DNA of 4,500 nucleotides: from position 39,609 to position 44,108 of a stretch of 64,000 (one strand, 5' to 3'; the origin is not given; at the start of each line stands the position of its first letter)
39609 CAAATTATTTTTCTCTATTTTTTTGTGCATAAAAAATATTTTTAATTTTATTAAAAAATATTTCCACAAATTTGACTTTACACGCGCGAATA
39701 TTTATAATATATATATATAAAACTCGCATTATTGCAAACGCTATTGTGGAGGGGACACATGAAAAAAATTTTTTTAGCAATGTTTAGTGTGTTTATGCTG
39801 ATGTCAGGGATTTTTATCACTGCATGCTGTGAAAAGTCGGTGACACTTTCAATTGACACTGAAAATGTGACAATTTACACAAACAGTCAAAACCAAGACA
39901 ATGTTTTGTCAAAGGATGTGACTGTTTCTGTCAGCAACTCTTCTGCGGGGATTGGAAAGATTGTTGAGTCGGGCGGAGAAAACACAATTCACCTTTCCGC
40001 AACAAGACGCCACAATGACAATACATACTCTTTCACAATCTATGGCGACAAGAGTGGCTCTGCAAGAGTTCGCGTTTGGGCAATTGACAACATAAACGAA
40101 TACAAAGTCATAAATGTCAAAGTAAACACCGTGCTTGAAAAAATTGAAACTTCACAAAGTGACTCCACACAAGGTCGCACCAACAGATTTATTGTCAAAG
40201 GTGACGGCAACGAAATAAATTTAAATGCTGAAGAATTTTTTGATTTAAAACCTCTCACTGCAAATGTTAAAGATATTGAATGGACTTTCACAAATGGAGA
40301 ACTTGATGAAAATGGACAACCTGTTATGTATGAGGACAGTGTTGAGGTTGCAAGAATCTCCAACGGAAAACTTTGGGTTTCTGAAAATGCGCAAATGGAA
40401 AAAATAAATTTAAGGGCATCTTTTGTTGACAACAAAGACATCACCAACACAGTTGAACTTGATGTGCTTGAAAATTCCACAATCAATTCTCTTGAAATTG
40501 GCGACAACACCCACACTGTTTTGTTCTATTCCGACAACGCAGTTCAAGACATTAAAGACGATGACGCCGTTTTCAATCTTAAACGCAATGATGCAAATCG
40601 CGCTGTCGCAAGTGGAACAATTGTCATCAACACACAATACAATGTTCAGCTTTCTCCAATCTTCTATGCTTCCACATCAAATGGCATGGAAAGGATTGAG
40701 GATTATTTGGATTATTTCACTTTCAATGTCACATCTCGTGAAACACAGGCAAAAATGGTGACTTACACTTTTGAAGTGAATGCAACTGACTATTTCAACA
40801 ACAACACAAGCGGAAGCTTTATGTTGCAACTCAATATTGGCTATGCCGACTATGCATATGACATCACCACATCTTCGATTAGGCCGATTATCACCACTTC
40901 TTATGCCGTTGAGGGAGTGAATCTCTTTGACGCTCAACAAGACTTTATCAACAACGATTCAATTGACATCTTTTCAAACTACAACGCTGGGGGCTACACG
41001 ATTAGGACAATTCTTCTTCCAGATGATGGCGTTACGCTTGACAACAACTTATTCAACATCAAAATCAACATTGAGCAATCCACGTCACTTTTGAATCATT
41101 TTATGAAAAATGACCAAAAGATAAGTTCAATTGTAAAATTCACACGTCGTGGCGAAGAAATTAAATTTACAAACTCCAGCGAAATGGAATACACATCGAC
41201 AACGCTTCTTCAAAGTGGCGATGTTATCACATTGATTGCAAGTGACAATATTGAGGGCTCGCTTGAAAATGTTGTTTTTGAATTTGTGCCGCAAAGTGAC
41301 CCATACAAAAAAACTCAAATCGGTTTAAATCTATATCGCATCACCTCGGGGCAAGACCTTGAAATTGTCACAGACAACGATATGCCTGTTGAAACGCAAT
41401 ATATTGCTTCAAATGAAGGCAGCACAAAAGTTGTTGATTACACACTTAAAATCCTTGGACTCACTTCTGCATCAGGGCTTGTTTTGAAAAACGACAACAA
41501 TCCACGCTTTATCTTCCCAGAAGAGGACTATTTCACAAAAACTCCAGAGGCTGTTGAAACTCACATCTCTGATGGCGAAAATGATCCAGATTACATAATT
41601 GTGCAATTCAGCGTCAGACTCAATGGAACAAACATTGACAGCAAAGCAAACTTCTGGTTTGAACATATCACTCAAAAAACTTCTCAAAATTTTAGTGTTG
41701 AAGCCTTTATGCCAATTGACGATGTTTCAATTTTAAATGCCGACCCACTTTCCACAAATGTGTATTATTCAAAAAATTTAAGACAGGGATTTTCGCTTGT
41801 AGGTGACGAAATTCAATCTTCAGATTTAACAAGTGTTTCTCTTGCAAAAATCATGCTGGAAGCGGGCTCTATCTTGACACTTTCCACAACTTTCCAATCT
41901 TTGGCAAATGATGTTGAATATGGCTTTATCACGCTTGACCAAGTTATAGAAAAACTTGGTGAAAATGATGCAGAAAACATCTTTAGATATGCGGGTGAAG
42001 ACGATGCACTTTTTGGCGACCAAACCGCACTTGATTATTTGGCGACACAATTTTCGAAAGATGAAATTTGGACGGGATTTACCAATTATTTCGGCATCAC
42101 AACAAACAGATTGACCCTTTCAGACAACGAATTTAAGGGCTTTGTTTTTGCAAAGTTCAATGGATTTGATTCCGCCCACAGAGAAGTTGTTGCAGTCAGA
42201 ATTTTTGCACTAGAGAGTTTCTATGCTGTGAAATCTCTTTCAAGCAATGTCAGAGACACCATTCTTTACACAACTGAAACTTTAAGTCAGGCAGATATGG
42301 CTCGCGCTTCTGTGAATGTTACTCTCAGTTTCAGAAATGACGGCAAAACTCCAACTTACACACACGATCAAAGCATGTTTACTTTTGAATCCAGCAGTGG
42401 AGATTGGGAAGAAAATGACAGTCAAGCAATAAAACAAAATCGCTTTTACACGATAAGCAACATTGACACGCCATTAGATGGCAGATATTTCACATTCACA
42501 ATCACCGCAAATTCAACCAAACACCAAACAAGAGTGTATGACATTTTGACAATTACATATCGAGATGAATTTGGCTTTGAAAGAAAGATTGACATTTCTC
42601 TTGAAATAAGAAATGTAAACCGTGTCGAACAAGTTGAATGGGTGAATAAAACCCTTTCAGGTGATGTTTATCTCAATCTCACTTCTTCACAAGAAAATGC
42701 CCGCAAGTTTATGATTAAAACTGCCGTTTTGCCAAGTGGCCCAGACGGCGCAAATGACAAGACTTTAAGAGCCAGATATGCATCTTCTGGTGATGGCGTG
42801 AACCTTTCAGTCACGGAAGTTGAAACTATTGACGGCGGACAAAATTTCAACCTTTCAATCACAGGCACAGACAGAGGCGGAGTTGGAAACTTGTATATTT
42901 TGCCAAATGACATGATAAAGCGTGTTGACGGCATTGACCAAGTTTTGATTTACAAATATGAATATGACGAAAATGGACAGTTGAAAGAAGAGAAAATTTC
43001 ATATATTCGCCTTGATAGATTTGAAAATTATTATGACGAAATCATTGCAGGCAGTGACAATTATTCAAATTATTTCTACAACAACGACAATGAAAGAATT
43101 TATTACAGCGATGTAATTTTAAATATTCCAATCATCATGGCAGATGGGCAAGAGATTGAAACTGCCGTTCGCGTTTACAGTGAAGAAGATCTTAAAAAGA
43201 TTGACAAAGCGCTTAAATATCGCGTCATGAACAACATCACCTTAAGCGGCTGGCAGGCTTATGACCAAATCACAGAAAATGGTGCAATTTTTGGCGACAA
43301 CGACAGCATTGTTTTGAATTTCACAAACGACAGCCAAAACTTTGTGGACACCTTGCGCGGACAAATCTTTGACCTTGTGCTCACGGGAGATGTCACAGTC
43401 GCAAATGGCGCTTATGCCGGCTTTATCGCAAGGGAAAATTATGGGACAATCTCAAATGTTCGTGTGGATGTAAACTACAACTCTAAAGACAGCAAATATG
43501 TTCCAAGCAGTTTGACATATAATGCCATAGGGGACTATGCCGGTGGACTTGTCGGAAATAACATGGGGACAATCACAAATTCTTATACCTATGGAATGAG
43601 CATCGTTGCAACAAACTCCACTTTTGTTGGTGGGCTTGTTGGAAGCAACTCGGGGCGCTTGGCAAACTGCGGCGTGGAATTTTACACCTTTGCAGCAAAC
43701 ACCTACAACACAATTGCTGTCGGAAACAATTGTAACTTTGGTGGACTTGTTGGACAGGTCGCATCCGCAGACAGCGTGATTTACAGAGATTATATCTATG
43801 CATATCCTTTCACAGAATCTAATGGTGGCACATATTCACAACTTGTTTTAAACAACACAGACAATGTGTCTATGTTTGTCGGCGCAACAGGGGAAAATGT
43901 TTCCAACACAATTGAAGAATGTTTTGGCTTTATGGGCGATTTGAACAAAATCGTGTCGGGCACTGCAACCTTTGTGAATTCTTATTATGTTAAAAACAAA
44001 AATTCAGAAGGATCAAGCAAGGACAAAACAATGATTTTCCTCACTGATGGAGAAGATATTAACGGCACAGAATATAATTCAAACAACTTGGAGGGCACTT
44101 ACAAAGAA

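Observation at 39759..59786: Single 20-kb gene for a 6,675-aa lipoprotein of Ig-like plus GLUG beta-helix modules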

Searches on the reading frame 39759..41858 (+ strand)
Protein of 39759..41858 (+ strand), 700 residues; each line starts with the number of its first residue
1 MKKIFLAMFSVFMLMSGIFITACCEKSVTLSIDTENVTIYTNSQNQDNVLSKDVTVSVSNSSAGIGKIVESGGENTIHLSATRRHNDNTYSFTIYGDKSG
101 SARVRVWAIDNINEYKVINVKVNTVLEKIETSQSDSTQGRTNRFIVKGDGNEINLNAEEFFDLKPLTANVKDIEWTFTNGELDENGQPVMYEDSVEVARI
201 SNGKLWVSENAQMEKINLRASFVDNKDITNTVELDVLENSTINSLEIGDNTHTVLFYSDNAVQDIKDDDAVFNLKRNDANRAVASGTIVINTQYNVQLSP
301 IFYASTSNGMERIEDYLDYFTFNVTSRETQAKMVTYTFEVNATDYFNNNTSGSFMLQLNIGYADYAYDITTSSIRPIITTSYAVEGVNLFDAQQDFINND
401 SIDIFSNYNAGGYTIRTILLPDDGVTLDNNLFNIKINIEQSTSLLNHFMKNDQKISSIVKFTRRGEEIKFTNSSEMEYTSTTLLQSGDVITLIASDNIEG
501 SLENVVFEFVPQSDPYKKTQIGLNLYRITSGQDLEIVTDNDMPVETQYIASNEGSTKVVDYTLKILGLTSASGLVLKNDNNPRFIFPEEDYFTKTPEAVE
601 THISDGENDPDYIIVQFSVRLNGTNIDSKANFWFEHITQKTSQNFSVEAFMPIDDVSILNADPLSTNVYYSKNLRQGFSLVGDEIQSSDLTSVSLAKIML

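Call 8: search_protein_families(library=pfam, proteins=[window:39759-41858:+], max_evalue=10)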
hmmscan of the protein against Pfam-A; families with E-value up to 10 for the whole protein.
window:39759-41858:+ (700 aa): 0 families

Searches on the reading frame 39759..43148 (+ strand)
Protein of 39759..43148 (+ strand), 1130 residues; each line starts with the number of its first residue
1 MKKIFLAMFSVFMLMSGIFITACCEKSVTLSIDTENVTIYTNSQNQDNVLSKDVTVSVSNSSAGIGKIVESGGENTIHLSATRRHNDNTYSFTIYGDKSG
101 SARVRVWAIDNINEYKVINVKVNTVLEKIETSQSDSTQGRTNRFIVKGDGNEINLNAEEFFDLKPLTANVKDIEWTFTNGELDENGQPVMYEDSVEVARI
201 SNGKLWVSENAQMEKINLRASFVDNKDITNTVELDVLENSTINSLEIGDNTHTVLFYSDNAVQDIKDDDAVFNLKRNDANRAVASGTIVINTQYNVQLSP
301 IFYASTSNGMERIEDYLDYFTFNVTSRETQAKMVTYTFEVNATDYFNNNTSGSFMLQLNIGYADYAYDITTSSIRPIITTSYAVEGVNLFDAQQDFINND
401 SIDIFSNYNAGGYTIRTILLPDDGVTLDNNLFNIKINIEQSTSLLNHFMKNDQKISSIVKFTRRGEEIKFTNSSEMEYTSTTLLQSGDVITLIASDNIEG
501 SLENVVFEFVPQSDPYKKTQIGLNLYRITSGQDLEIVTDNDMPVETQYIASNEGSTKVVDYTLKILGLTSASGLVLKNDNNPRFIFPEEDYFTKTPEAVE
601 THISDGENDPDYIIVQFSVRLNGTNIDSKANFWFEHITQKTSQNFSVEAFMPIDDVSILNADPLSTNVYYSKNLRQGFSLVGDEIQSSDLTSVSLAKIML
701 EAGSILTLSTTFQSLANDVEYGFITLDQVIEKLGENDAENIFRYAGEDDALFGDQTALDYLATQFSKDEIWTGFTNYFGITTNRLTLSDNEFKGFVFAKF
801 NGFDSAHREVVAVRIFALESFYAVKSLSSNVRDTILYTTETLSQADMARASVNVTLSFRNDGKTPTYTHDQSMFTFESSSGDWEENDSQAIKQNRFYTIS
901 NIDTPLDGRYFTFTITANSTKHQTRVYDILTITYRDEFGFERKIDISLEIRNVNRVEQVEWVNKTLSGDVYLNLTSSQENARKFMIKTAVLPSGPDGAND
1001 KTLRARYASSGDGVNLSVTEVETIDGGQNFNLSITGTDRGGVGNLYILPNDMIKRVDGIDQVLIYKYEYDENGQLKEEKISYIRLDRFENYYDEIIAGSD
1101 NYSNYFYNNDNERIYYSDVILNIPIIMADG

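Call 22: find_homologous_proteins(query=window:39759-43148:+, max_evalue=0.001)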
Query window:39759-43148:+: 8000 candidates shared short words with the query, none scored E <= 0.001.

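Call 52: find_homologous_proteins(query=A3, max_evalue=0.001)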
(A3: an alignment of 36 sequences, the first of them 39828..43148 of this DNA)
Query A3 (36 sequences): 8000 candidates shared short words with the query, none scored E <= 0.001.

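Call 54: search_solved_structures(query=A3, max_evalue=1, show_alignments=2)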
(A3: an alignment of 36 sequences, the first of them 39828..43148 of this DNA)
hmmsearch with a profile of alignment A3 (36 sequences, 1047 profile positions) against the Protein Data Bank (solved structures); distinct sequences matched with E-value up to 1: 2.
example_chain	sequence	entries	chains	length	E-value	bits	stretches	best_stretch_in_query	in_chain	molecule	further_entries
4gfc_A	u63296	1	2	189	0.064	14.5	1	275-380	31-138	Spindle assembly abnormal protein 6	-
4g79_A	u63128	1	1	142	0.15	13.2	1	275-380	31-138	Spindle assembly abnormal protein 6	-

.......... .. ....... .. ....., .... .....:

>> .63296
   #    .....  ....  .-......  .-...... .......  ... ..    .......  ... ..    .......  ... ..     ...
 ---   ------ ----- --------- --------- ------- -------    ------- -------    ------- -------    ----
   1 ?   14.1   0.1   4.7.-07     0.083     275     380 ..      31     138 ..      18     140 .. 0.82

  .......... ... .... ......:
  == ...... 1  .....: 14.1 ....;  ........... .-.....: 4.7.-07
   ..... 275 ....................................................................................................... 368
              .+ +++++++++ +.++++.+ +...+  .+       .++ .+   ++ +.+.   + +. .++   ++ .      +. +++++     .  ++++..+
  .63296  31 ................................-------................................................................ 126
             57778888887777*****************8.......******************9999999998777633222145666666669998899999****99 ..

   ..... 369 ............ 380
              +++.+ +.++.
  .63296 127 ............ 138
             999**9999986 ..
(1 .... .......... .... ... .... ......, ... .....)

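Call 55: search_protein_families(library=pfam, alignment_id=A3, max_evalue=0.1)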
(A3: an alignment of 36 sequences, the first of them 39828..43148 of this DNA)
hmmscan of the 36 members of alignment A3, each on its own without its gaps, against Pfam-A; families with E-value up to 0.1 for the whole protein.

A. member 1, window:39828-43148:+ (1107 aa): 1 family
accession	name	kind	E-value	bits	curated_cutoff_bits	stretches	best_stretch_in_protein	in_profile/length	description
PF01202.28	SKI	-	0.054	14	22.1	0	687-725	7-45/159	Shikimate kinase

B. families by the number of members that match (of 36 scanned): 27 families (the first 25 are shown)
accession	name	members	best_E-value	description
PF13629.12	T2SS-T3SS_pil_N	2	0.00021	Pilus formation protein N terminal region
PF22959.3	Ig_NUP210_15th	2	0.0021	NUP210 Ig-like domain 15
PF02368.24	Big_2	2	0.0062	Bacterial Ig-like domain (group 2)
PF11325.14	DUF3127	1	0.0038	Domain of unknown function (DUF3127)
PF03422.21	CBM_6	1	0.0041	Carbohydrate binding module (family 6)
PF02369.22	Big_1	1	0.0045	Bacterial Ig-like domain (group 1)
PF12930.12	DUF3836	1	0.0083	Family of unknown function (DUF3836)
PF14310.12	Fn3-like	1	0.018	Fibronectin type III-like domain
PF19822.4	DUF6304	1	0.018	Family of unknown function (DUF6304)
PF22434.1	PilW_C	1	0.018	PilW, C-terminal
PF21461.3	HL_N-beta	1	0.026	Hyaluronate lyase, N-terminal beta-sheet domain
PF21459.3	INI1_DNA-bd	1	0.028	SWI/SNF Subunit INI1, DNA binding domain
PF07495.19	Y_Y_Y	1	0.038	Y_Y_Y domain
PF04264.18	YceI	1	0.041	YceI-like domain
PF01202.28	SKI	1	0.054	Shikimate kinase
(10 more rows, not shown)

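Call 91: predict_structure(protein=window:39828-43148:+)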
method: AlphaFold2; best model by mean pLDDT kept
length: 1107 residues; sequences in the alignment: 1
mean_pLDDT: 32.9   pTM: 0.27
mean pLDDT of the five models: 32.9, 25.6, 23.9, 23.5, 23.3
residues with pLDDT >= 90: 0; 70-90: 0; 50-70: 26; < 50: 1081
segments of 3 or more residues with pLDDT < 50: 1-210, 212-710, 721-736, 739-741, 752-924, 926-948, 952-1107
pLDDT, mean of each block of 10 residues (from residue 1): 36 37 37 38 37 43 42 41 36 34 31 29 27 27 27 33 33 37 43 34 36 44 37 38 29 26 31 32 31 32 32 32 29 30 26 25 28 28 26 26 25 25 30 25 25 23 26 25 31 31 31 28 23 22 21 28 28 30 29 26 32 27 27 25 27 25 25 26 30 34 44 52 45 48 53 44 44 42 33 29 29 24 28 34 29 28 29 31 39 37 33 35 45 41 42 44 38 40 42 41 39 42 34 35 39 38 35 30 32 31 25
secondary structure, 60 per line:
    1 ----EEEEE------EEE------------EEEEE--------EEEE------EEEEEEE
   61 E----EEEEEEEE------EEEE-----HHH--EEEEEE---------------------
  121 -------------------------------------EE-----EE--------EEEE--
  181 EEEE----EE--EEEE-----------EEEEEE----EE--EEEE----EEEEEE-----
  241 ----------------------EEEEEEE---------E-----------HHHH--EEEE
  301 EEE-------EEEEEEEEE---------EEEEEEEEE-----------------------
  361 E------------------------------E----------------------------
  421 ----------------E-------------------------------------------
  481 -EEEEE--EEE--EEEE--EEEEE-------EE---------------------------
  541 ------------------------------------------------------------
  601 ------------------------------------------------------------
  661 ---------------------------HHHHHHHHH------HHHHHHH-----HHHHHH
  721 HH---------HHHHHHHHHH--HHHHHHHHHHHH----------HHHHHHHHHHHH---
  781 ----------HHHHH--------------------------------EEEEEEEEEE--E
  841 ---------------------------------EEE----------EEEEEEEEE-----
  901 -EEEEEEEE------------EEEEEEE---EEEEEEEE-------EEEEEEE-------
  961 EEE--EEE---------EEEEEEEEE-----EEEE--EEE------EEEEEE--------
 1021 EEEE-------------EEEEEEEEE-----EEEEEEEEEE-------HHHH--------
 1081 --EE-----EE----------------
elements in order (helices of 4 or more, strands of 3 or more residues): E5-9 E16-18 E31-35 E44-47 E54-61 E66-73 E80-83 E94-99 E175-178 E181-184 E193-196 E208-213 E222-225 E230-235 E263-269 H291-294 E297-303 E311-319 E329-337 E482-486 E489-491 E494-497 E500-504 H688-696 H703-709 H715-722 H732-741 H744-755 H766-777 H791-795 E828-837 E874-876 E887-895 E902-909 E922-928 E932-939 E947-953 E961-963 E966-968 E978-986 E992-995 E998-1000 E1007-1012 E1021-1024 E1038-1046 E1052-1061 H1069-1072

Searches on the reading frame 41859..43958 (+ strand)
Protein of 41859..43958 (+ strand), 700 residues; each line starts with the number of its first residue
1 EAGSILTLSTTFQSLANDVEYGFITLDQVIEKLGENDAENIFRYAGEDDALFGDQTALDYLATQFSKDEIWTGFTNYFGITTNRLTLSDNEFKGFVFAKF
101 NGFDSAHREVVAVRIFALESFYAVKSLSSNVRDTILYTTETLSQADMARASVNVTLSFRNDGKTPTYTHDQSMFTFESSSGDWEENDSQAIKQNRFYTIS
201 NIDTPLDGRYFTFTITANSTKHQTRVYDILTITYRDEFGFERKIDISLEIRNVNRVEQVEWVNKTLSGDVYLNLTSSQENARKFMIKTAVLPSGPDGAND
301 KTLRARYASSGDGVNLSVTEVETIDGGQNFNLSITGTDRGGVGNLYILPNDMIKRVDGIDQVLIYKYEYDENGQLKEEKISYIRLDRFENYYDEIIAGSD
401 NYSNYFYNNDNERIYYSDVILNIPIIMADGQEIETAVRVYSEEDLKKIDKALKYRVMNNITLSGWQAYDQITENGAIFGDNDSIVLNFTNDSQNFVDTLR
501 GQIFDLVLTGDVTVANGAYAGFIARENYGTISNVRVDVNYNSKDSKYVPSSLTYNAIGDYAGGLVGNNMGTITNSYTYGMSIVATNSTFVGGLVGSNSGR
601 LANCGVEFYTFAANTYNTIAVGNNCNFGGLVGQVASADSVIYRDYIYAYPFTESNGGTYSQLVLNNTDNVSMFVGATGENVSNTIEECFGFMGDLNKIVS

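Call 8: search_protein_families(library=pfam, proteins=[window:41859-43958:+], max_evalue=10)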
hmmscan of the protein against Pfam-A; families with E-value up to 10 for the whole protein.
window:41859-43958:+ (700 aa): 3 families
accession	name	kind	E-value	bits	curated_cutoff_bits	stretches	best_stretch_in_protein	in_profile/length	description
PF07581.17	Glug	-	0.0072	17.1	20.5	2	560-576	4-22/28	The GLUG motif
PF01202.28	SKI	-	0.036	14.6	22.1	1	10-48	7-45/159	Shikimate kinase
PF00384.28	Molybdopterin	-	0.64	9.4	24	0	396-423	87-114/353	Molybdopterin oxidoreductase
